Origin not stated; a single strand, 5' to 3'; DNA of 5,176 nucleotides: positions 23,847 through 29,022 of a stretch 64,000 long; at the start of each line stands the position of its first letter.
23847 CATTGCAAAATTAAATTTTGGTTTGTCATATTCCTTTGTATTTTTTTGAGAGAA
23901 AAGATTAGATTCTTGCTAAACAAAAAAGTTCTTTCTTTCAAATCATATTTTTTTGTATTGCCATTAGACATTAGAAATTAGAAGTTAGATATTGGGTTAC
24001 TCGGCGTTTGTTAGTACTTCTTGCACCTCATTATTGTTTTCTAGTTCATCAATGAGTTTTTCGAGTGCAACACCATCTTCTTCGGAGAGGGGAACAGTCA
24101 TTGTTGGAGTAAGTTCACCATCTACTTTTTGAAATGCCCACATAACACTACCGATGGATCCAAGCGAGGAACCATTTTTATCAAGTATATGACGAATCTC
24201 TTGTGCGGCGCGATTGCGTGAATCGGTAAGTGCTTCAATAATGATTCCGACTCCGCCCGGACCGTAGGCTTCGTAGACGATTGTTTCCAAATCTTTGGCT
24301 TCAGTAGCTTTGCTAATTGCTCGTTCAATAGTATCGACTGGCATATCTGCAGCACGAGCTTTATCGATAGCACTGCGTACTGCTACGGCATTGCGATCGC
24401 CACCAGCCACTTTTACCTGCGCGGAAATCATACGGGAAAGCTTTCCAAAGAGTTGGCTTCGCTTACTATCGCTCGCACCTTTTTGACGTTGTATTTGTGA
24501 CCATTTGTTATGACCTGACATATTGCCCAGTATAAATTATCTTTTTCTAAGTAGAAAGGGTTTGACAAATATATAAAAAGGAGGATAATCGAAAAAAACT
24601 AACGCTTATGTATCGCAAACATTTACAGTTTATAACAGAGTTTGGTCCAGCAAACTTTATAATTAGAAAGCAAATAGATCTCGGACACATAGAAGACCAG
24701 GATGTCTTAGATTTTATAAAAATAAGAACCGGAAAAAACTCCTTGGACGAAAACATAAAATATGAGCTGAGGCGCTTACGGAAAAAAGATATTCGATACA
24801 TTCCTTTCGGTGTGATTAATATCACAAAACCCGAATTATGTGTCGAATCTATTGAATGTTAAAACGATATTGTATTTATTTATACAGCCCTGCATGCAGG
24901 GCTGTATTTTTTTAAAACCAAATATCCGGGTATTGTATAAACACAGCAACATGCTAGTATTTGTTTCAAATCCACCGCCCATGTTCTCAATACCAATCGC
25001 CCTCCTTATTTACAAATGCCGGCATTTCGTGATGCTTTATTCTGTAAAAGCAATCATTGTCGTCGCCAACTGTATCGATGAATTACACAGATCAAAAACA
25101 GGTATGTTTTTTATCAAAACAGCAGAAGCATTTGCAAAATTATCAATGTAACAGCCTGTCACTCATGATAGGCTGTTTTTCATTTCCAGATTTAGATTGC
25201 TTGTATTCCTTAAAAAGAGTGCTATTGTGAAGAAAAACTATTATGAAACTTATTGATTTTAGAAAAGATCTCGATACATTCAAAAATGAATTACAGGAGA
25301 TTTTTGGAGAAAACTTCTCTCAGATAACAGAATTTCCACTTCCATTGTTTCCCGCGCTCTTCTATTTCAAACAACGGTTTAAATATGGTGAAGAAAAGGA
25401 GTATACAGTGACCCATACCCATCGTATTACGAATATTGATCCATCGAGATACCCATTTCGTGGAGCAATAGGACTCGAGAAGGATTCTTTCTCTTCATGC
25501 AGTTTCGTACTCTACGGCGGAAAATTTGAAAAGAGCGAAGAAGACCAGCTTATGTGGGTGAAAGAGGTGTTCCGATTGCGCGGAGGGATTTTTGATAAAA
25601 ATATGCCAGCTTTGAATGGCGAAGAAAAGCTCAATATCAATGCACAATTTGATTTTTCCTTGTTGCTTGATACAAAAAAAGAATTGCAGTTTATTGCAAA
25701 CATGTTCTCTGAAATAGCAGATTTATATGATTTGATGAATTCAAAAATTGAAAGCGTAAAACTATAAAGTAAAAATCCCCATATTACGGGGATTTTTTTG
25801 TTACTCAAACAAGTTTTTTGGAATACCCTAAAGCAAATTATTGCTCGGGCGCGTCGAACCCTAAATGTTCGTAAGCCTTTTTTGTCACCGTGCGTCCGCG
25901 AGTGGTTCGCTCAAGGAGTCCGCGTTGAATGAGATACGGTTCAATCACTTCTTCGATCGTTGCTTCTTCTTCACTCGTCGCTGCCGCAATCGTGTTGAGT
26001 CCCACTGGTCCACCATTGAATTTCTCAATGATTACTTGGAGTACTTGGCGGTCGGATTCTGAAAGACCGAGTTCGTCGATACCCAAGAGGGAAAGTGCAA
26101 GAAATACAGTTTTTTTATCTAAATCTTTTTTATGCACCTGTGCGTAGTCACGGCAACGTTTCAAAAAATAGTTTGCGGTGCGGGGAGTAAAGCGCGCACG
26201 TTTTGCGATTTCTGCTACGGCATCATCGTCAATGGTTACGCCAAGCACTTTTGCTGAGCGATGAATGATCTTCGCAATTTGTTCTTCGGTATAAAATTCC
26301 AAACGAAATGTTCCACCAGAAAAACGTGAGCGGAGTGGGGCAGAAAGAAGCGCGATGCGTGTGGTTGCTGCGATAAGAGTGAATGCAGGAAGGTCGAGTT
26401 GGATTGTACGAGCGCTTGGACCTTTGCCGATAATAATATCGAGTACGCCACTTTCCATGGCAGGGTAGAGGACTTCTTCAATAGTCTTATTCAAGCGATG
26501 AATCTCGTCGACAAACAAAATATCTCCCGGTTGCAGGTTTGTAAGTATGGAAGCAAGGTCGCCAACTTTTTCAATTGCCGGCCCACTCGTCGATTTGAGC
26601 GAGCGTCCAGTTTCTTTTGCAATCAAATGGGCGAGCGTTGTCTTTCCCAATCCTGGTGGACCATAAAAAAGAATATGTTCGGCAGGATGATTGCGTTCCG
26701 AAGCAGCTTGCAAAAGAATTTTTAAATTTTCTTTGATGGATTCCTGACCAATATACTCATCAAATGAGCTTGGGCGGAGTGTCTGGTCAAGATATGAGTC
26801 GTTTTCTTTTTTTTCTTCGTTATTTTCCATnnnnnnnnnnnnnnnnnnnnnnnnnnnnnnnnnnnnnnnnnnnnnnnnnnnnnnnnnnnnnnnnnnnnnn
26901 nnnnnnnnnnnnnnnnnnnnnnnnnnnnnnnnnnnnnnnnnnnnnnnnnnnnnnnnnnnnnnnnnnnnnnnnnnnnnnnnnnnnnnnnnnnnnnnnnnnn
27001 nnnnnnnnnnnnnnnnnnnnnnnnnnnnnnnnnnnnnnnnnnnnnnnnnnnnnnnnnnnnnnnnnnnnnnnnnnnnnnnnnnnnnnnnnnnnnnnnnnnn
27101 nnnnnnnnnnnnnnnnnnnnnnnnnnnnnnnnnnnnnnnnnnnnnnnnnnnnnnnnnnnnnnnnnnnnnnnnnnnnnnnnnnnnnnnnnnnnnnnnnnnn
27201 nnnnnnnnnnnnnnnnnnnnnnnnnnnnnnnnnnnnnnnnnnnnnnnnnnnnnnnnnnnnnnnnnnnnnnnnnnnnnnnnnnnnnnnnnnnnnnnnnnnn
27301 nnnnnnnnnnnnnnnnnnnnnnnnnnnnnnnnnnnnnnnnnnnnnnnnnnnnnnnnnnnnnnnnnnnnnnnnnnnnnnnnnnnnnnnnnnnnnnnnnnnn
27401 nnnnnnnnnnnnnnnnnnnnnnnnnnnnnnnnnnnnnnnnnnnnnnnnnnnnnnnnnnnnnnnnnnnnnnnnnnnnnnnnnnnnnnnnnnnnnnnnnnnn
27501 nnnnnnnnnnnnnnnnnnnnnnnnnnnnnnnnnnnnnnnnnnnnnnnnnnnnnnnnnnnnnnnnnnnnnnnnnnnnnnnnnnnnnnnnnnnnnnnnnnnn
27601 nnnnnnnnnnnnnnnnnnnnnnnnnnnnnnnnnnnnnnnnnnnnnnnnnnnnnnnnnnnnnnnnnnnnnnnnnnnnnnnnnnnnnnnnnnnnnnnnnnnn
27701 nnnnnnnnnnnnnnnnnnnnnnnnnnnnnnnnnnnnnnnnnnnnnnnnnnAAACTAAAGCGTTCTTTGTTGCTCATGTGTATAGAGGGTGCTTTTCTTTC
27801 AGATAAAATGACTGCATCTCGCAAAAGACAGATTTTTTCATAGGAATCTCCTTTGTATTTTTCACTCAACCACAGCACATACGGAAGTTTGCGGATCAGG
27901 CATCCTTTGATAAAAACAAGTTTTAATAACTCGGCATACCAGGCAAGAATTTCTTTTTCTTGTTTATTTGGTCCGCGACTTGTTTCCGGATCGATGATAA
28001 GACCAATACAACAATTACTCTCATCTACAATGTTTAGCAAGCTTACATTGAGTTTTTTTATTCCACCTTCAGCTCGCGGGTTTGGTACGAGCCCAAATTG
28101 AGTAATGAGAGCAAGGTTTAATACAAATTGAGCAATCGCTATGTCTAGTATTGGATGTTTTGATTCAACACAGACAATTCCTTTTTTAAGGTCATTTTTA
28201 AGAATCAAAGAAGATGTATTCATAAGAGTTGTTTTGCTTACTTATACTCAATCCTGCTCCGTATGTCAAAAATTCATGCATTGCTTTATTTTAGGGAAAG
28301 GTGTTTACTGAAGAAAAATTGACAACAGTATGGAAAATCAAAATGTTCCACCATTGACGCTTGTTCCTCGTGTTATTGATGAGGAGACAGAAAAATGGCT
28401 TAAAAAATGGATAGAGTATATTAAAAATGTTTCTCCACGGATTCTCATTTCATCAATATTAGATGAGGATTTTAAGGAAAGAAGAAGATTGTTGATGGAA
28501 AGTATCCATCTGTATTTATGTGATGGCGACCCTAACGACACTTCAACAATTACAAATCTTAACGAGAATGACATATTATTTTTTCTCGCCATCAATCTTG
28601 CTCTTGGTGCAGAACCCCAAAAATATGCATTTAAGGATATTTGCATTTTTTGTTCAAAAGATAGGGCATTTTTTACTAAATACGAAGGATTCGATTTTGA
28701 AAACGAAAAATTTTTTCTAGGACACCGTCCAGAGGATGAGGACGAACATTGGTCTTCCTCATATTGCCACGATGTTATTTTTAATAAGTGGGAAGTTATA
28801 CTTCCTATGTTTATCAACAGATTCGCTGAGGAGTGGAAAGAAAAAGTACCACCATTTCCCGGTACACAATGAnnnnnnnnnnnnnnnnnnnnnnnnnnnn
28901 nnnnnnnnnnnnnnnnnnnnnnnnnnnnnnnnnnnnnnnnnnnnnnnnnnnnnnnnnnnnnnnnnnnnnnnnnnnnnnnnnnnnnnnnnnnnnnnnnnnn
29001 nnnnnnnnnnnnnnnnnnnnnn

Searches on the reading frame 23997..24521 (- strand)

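Call 12: search_protein_families(library=pfam, proteins=[window:23997-24521:-], max_evalue=0.01)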
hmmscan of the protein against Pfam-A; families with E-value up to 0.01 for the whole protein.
window:23997-24521:- (174 aa): 2 families
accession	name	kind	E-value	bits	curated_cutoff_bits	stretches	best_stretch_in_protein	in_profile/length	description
PF01709.26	Transcrip_reg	-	1.1e-27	97.2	27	2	79-132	2-55/160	TACO1/YebC second and third domain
PF20772.2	TACO1_YebC_N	-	2e-19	70.2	36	1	5-74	1-72/73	TACO1/YebC protein N-terminal domain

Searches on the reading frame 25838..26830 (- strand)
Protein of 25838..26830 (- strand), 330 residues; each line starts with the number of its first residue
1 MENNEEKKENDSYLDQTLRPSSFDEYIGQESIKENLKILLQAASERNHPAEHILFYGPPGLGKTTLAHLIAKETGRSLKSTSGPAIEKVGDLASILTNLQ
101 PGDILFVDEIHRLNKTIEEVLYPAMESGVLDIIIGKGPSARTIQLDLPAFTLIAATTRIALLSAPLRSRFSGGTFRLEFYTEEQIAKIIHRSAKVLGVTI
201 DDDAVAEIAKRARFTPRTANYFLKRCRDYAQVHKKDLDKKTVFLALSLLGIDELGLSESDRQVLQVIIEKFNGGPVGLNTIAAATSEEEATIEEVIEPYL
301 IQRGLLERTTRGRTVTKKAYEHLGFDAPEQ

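Call 12: search_protein_families(library=pfam, proteins=[window:25838-26830:-], max_evalue=0.01)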
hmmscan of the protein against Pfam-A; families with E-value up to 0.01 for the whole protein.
window:25838-26830:- (330 aa): 22 families
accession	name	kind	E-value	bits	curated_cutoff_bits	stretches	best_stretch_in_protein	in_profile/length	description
PF05496.18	RuvB_N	-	3.9e-71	238.4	27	1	18-171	1-154/159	Holliday junction DNA helicase RuvB P-loop domain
PF05491.19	RuvB_C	-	2.6e-27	95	24.7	1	253-323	1-71/72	RuvB C-terminal winged helix domain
PF17864.7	AAA_lid_4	-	1.1e-21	76.8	27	1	180-252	1-74/74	RuvB AAA lid domain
PF00004.35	AAA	-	2.2e-19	70.7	21.2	1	53-171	1-124/131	ATPase family associated with various cellular activities (AAA)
PF07728.20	AAA_5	-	3e-09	37.4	22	1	52-170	1-139/139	AAA domain (dynein-related subfamily)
PF06068.19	TIP49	-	1.9e-05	24.5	23.8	1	24-79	24-79/347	TIP49 P-loop domain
PF01078.27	Mg_chelatase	-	2.7e-05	24.1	20.3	0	25-70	4-42/207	Magnesium chelatase, subunit ChlI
PF00931.28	NB-ARC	-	0.00011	22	23.5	0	44-73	13-41/248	NB-ARC domain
PF00910.28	RNA_helicase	-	0.00028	21.8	21.5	1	53-121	1-71/105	RNA helicase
PF00493.29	MCM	-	0.00032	20.3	23.3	0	15-132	15-152/224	MCM P-loop domain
PF00158.32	Sigma54_activat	-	0.00052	20.2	20.2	0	35-77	7-49/168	Sigma-54 interaction domain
PF13191.12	AAA_16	-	0.0011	20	32.6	1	33-77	9-51/167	AAA ATPase domain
PF01695.23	IstB_IS21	-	0.0011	19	24.1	0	50-76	92-118/238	IstB-like ATP binding protein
PF13401.12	AAA_22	-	0.0015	19.3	27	0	49-74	4-29/130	AAA domain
PF03215.21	Rad17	-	0.0017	18.8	23.8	1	34-85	29-80/186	Rad17 P-loop domain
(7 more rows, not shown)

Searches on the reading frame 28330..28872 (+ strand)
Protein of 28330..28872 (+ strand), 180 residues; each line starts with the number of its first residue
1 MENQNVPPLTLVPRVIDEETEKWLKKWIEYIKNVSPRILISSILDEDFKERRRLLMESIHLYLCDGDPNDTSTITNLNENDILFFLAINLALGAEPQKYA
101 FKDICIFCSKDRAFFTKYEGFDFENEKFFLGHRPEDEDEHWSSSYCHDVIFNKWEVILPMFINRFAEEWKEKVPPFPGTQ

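Call 12: search_protein_families(library=pfam, proteins=[window:28330-28872:+], max_evalue=0.01)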
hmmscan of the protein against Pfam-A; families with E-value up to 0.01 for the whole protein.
window:28330-28872:+ (180 aa): 0 families

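Call 14: find_encoding_contigs(protein=window:28330-28872:+, flank=10000, max_places=10)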
Protein window:28330-28872:+ (180 aa): 2 contigs read that carry it; 2 places shown.
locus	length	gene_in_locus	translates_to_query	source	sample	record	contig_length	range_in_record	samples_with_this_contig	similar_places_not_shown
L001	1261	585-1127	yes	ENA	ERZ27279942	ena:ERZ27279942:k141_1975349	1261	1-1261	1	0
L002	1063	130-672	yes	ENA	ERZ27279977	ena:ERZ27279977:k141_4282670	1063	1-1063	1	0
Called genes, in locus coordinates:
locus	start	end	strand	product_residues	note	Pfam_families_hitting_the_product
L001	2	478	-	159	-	?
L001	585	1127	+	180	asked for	-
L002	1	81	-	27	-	?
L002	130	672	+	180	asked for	-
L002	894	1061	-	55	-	?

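Call 30: find_homologous_proteins(query=window:28330-28872:+)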
Query window:28330-28872:+ (180 aa): 2 proteins with E <= 0.001 among 67 candidates.
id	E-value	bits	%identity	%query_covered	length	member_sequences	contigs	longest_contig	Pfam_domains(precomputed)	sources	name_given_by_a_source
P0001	7.9e-121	419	100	100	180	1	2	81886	-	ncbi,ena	-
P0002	7.8e-44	168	60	77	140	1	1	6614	-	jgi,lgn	jgi:hypothetical protein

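Call 32: find_encoding_contigs(protein=P0002, flank=10000)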
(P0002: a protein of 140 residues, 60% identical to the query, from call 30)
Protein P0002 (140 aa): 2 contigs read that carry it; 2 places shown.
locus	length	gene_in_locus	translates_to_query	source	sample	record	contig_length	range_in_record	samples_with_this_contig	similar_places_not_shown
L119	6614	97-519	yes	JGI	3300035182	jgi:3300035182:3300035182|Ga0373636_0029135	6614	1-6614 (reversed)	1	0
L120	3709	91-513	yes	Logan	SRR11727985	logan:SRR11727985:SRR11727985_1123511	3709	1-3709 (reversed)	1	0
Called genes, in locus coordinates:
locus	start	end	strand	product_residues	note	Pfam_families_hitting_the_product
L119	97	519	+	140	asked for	-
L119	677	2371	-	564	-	PF05157:MshEN, PF00437:T2SSE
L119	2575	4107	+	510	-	-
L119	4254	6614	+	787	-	?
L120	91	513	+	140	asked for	-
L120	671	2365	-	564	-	PF05157:MshEN, PF00437:T2SSE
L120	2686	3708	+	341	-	?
